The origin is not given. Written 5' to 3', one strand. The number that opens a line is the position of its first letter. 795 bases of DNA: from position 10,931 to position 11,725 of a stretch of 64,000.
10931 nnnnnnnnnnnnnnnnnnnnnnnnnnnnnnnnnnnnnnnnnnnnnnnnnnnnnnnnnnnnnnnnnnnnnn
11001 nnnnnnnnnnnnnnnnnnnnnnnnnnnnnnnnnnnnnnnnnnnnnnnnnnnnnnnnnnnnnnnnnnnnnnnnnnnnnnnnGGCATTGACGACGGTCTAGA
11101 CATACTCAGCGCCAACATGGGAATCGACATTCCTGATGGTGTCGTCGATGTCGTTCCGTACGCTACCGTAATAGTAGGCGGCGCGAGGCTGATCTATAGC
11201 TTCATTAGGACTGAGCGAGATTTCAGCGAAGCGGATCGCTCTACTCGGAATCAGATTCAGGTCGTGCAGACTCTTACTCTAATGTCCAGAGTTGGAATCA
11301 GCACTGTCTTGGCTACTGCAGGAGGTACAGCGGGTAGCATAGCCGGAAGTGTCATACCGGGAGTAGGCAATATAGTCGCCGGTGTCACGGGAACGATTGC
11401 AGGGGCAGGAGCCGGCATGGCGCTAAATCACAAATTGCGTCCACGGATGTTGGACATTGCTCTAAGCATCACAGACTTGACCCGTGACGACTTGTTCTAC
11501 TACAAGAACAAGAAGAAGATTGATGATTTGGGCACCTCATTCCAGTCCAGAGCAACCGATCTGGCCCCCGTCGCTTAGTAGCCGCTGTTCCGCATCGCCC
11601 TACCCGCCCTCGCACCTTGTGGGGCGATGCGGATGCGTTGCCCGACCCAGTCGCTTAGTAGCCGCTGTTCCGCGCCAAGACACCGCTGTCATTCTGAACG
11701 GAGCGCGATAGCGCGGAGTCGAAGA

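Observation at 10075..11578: Low-GC two-gene islet: small coiled-coil membrane protein plus Mrr-cat-like nuclease fused to a glycine-zipper membrane segment (candidate novel defence/abortive-infection module)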

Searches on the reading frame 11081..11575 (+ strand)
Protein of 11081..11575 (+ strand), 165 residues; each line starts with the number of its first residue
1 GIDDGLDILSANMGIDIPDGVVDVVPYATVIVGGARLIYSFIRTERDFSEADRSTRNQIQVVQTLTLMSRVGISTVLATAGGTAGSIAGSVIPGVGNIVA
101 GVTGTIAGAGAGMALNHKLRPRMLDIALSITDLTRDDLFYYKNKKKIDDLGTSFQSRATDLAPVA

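Call 83: find_homologous_proteins(query=A5, max_evalue=0.001)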
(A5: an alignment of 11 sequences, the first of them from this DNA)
Query A5 (11 sequences) (165 aa, profile of the alignment): 94 proteins with E <= 0.001 among 8000 candidates.
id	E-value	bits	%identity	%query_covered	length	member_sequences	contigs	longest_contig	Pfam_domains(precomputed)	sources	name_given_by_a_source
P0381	2.1e-60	221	31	91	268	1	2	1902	-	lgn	-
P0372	1.3e-59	218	30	92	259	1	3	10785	-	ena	-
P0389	8.1e-59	216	34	85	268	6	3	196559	-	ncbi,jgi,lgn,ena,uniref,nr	ncbi:hypothetical protein [Peribacillus frigoritolerans]|uniref:hypothetical protein n=1 Tax=Peribac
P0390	1.5e-58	215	32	90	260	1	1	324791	-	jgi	jgi:hypothetical protein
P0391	3.1e-58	214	34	86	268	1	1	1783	-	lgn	-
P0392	4.1e-58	214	34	90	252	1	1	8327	-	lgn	-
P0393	5.6e-58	213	31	93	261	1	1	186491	-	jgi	jgi:hypothetical protein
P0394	8.9e-56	206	29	98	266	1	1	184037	-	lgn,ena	-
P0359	1.1e-55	206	34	94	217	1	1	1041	-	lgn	-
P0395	1.2e-55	205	54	98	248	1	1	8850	-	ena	-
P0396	3.4e-55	204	38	85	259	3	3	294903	-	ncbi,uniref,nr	ncbi:hypothetical protein KQ939_09955 [Planococcus sp. CP5-4]|uniref:hypothetical protein n=1 Tax=un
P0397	4.5e-55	204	65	98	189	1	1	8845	-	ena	-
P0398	9.0e-55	203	32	95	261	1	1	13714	-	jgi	jgi:hypothetical protein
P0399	1.0e-54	202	61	98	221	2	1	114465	-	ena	-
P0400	5.8e-54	200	32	88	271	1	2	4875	-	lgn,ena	-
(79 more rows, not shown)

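Call 84: find_encoding_contigs(protein=P0389, flank=8000, max_places=3)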
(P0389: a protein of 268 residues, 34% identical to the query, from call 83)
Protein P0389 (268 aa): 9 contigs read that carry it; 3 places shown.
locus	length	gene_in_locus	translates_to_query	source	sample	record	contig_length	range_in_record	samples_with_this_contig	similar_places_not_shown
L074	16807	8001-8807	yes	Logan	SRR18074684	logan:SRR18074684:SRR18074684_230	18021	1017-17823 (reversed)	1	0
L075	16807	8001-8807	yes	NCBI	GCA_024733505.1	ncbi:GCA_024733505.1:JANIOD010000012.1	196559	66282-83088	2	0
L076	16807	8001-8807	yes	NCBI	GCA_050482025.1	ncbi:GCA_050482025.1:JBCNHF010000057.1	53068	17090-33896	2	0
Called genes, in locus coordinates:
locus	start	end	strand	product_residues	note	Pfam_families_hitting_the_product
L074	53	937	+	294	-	PF00892:EamA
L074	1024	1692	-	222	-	PF12840:HTH_20 (faint)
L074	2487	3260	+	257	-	-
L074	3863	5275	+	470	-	PF07690:MFS_1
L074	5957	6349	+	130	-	PF09851:SHOCT (weak)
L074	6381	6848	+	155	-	PF05901:Excalibur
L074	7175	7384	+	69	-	-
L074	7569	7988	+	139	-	-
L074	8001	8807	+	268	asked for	-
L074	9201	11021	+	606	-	PF03235:GmrSD_N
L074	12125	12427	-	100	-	-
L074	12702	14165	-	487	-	PF01546:Peptidase_M20, PF07687:M20_dimer (weak)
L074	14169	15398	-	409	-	PF07690:MFS_1, PF00083:Sugar_tr, PF12832:MFS_1_like (weak), PF07690:MFS_1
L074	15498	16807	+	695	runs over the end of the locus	PF01590:GAF, PF13185:GAF_2, PF13492:GAF_3 (faint), PF17853:GGDEF_2 (weak), PF13556:HTH_30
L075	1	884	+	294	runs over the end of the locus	PF00892:EamA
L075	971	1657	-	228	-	PF12840:HTH_20 (faint)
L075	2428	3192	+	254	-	-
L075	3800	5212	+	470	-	PF07690:MFS_1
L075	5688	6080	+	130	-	-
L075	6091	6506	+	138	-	-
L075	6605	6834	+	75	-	PF05901:Excalibur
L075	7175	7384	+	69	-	-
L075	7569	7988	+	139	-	-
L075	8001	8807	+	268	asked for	-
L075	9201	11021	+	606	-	PF03235:GmrSD_N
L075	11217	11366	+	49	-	PF04203:Sortase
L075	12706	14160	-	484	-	PF01546:Peptidase_M20, PF07687:M20_dimer (weak)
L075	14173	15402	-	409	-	PF00083:Sugar_tr (weak), PF07690:MFS_1, PF12832:MFS_1_like (weak), PF07690:MFS_1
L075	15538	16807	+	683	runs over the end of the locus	PF01590:GAF (weak), PF13185:GAF_2, PF13492:GAF_3 (faint), PF17853:GGDEF_2, PF13556:HTH_30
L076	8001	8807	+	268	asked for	-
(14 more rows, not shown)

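Call 85: find_encoding_contigs(protein=P0396, flank=8000, max_places=3)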
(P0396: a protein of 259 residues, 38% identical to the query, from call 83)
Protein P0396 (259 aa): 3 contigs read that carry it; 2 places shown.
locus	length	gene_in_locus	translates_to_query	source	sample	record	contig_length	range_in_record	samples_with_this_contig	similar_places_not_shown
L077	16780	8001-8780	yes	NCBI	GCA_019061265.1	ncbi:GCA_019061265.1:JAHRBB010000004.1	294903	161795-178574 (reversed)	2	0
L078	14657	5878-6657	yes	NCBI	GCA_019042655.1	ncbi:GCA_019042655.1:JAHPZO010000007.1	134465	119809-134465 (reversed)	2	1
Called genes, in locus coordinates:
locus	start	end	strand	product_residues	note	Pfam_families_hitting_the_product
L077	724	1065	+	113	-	PF03551:PadR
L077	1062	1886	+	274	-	-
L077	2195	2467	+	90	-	PF01695:IstB_IS21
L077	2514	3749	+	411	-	PF01610:DDE_Tnp_ISL3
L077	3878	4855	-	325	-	PF18755:RAMA (weak)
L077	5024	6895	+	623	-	PF14281:PDDEXK_4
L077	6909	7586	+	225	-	PF22522:DUF6998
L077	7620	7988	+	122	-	-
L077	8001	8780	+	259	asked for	-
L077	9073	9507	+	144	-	-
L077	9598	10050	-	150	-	PF02566:OsmC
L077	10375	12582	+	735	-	PF02171:Piwi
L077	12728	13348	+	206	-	-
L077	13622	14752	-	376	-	PF04055:Radical_SAM, PF08756:YfkB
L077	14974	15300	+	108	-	-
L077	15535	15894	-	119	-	-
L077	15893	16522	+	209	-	PF13789:DUF4181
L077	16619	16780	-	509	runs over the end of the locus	PF00070:Pyr_redox (faint), PF01266:DAO (weak), PF01494:FAD_binding_3, PF13450:NAD_binding_8 (weak)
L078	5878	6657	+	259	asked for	-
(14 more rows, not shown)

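Call 91: find_encoding_contigs(protein=P0390, flank=8000, max_places=2)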
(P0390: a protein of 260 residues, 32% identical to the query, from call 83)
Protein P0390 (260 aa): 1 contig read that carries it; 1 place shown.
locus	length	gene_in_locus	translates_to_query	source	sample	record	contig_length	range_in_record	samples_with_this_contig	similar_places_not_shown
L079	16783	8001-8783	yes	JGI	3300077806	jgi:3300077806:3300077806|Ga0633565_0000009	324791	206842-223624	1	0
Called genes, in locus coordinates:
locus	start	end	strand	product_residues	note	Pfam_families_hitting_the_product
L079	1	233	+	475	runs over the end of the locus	PF02589:LUD_dom, PF13187:Fer4_9 (faint), PF12838:Fer4_7 (faint), PF13183:Fer4_8, PF13237:Fer4_10 (faint), PF11870:LutB_C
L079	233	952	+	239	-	PF02589:LUD_dom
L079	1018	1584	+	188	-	PF18760:ART-PolyVal (weak)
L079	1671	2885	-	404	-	PF00083:Sugar_tr, PF07690:MFS_1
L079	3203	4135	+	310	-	PF00005:ABC_tran, PF13304:AAA_21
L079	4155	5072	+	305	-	PF12679:ABC2_membrane_2, PF10920:DUF2705, PF12730:ABC2_membrane_4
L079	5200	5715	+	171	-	PF22381:Staph_reg_Sar_Rot (weak), PF01047:MarR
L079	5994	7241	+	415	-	PF00579:tRNA-synt_1b, PF22421:SYY_C-terminal, PF01479:S4 (weak)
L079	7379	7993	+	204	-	-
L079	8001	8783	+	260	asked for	-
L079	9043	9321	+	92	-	-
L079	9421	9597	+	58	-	-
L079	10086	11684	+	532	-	PF00370:FGGY_N, PF02782:FGGY_C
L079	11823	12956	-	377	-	-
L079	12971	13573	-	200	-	-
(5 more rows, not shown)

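Call 92: find_encoding_contigs(protein=P0393, flank=8000, max_places=2)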
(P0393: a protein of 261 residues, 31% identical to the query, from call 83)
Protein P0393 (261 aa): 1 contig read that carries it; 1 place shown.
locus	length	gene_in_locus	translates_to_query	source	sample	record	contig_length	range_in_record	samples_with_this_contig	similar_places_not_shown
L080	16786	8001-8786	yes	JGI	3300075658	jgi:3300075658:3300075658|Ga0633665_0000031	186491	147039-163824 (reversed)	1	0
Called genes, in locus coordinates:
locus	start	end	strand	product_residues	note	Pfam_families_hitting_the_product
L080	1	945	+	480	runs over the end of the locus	PF00083:Sugar_tr, PF07690:MFS_1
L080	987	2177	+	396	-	PF01546:Peptidase_M20, PF07687:M20_dimer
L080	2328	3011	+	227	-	PF01048:PNP_UDP_1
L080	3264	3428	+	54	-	-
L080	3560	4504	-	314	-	PF00753:Lactamase_B, PF12706:Lactamase_B_2 (weak)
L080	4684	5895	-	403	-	PF00083:Sugar_tr, PF07690:MFS_1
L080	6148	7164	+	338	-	PF01636:APH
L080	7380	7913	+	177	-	-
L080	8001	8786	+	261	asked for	-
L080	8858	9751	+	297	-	PF00583:Acetyltransf_1, PF13527:Acetyltransf_9, PF13673:Acetyltransf_10 (weak), PF13508:Acetyltransf_7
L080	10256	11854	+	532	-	PF00370:FGGY_N, PF02782:FGGY_C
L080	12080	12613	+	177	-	PF13527:Acetyltransf_9, PF00583:Acetyltransf_1, PF13673:Acetyltransf_10 (weak), PF13508:Acetyltransf_7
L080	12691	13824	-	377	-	-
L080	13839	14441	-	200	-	PF07963:N_methyl (weak)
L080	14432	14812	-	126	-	-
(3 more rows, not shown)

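Call 93: find_encoding_contigs(protein=P0394, flank=8000, max_places=2)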
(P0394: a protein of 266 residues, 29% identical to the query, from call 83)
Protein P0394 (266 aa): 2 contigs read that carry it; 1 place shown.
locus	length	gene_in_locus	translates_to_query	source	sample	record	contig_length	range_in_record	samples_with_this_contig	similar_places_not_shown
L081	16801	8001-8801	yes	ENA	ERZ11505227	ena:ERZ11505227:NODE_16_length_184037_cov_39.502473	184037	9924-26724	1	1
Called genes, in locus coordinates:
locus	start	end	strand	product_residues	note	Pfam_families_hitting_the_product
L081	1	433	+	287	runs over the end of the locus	PF00528:BPD_transp_1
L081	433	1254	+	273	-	PF00528:BPD_transp_1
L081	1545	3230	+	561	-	PF00128:Alpha-amylase, PF16657:Malt_amylase_C, PF23915:SusG_C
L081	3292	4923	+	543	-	PF00128:Alpha-amylase, PF16657:Malt_amylase_C (faint)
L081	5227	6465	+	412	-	PF13506:Glyco_transf_21, PF00535:Glycos_transf_2, PF10111:Glyco_tranf_2_2, PF13641:Glyco_tranf_2_3, PF03142:Chitin_synth_2 (weak), PF13632:Glyco_trans_2_3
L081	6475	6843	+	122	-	PF13994:PgaD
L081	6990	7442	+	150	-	PF04892:VanZ-LLP1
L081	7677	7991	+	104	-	-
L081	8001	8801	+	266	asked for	-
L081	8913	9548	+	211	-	-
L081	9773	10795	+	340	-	PF00356:LacI, PF00532:Peripla_BP_1, PF13407:Peripla_BP_4, PF13377:Peripla_BP_3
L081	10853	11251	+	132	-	PF05025:RbsD_FucU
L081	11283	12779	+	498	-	PF02463:SMC_N (faint), PF00005:ABC_tran, PF13304:AAA_21 (faint), PF00005:ABC_tran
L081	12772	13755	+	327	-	PF02653:BPD_transp_2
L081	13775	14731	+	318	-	PF00532:Peripla_BP_1, PF13407:Peripla_BP_4, PF13458:Peripla_BP_6, PF13377:Peripla_BP_3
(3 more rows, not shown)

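Call 98: search_protein_families(library=padloc, proteins=[L077:5024-6892:+, L077:6909-7583:+, L077:7620-7985:+, L077:8001-8777:+, L077:9073-9504:+, L077:10375-12579:+, L077:12728-13345:+, L075:7569-7985:+, L075:8001-8804:+, L075:9201-11018:+], max_evalue=0.001)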
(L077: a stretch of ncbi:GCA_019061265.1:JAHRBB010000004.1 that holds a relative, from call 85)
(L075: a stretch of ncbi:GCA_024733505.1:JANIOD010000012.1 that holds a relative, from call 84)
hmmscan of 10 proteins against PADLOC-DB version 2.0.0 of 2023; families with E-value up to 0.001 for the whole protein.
L077:5024-6892:+ (623 aa): 13 families
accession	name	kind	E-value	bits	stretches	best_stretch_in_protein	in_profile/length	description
PDLC04977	PDC-S26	-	2.1e-72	242.5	3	5-265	7-257/400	-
PDLC04972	PDC-S26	-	3.7e-66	222.1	1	7-258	10-253/397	-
PDLC04971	PDC-S26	-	7.8e-41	138.3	1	14-249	21-255/415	-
PDLC04983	PDC-S26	-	4.6e-23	80.3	1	4-272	13-270/413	-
PDLC04980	PDC-S26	-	2.9e-20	71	1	6-284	11-284/389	-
PDLC04974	PDC-S26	-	5.3e-17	60.2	1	12-176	19-167/401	-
PDLC04981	PDC-S26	-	7e-15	53.2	1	18-190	15-170/358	-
PDLC04982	PDC-S26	-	2.2e-12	44.9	1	28-209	25-204/392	-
PDLC04975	PDC-S26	-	2.7e-12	44.7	1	38-284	33-260/351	-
PDLC04969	PDC-S26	-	1.5e-11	41.9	1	27-236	29-214/367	-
PDLC04970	PDC-S26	-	5.8e-11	40.2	1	38-281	40-259/373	-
PDLC04976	PDC-S26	-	2.9e-06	24.7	1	25-172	30-171/451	-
PDLC04978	PDC-S26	-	0.00017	18.8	1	38-115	37-110/451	-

L077:6909-7583:+ (225 aa): 0 families

L077:7620-7985:+ (122 aa): 0 families

L077:8001-8777:+ (259 aa): 0 families

L077:9073-9504:+ (144 aa): 2 families
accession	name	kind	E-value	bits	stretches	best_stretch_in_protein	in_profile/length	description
PDLC03843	LeoC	-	0.00044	18.5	1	41-136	121-203/207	-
PDLC04056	PD-T4-6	-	0.00055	17.1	1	17-109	254-351/415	-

L077:10375-12579:+ (735 aa): 19 families
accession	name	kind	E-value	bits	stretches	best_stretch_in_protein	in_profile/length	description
PDLC02386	pAgo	-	4.2e-262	869.7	1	2-735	3-697/697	-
PDLC02428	PprPIWI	-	2.6e-148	493.7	1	1-735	1-666/666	-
PDLC02389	pAgo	-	1.1e-63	213.8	1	10-711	11-712/733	-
PDLC02436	pAgo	-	4.4e-60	201.8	1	366-717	75-442/460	-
PDLC02397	pAgo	-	2.4e-42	143.6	1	476-726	336-571/578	-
PDLC02387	pAgo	-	7.9e-40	134.9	1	25-719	30-655/672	-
PDLC02388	pAgo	-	8.3e-40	134.7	1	4-723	16-705/716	-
PDLC02391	pAgo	-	8e-33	111.6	1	491-731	485-738/742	-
PDLC02390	pAgo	-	2.1e-27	94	1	493-722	465-705/719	-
PDLC02396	pAgo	-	3.9e-27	92.9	1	491-734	442-681/683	-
PDLC02380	pAgo_II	-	3.6e-19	66.6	1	489-721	490-724/737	Class II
PDLC02382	pAgo_II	-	1.5e-18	64.7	1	506-711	542-759/782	Class II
PDLC02393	pAgo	-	6.8e-18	62.6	1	507-704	423-614/638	-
PDLC01134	PIWI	-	1.4e-14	51.7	1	506-705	419-610/631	"PIWI, specific Argonaute family protein, linked to type III systems"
PDLC02383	pAgo_II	-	1.1e-13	48.2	1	443-701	469-731/767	Class II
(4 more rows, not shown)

L077:12728-13345:+ (206 aa): 0 families

L075:7569-7985:+ (139 aa): 0 families

L075:8001-8804:+ (268 aa): 0 families

L075:9201-11018:+ (606 aa): 13 families
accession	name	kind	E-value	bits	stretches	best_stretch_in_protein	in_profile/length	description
PDLC04709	PDC-M55C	-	4.5e-27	92.9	2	214-433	195-397/554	-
PDLC04151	HEC-05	-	5.8e-20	69.5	1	9-279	25-297/600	-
PDLC03877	NsnA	-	8.3e-18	62.8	1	8-313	49-251/385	-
PDLC04150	HEC-05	-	1.8e-16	58.2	1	11-278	9-278/583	-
PDLC02695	Orf5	-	3e-07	27.2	1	6-98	4-92/601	Orf5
PDLC04027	PD-T4-2_A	-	2.6e-06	24.8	0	14-57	42-86/363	-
PDLC04153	HEC-05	-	1.3e-05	21.6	1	16-60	13-57/621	-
PDLC04155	HEC-06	-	2.8e-05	20.8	1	7-256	7-235/562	-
PDLC04152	HEC-05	-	5.5e-05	19.9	0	24-60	20-60/566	-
PDLC04157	HEC-06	-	6e-05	19.8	1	12-118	11-109/558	-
PDLC02792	SspE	-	0.00018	18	0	4-48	5-48/771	SspE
PDLC02701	Orf5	-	0.00036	17.1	0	20-110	16-105/596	Orf5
PDLC02693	Orf5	-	0.00059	17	0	25-123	10-105/543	Orf5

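Call 107: search_protein_families(library=pfam, proteins=[L075:7175-7381:+, L077:9073-9504:+], max_evalue=0.1)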
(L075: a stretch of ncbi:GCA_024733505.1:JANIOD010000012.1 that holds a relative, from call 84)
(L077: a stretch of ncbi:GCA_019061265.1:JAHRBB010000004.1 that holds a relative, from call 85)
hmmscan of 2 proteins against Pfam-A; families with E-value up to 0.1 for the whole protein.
L075:7175-7381:+ (69 aa): 0 families

L077:9073-9504:+ (144 aa): 4 families
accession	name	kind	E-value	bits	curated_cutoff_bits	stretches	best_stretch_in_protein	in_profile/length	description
PF02049.23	FliE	-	0.0098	16.5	22.4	1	43-104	7-67/89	Flagellar hook-basal body complex protein FliE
PF06386.16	GvpL_GvpF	-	0.033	14.7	23.6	1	5-82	123-201/245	Gas vesicle synthesis protein GvpL/GvpF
PF25368.1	PUB10_N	-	0.052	14.6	32.6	1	43-95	32-85/124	PUB10-like, N-terminal domain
PF22590.2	Cas3-like_C_2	-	0.076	13.7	27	1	61-126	13-72/106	CRISPR-associated nuclease/helicase Cas3, C-terminal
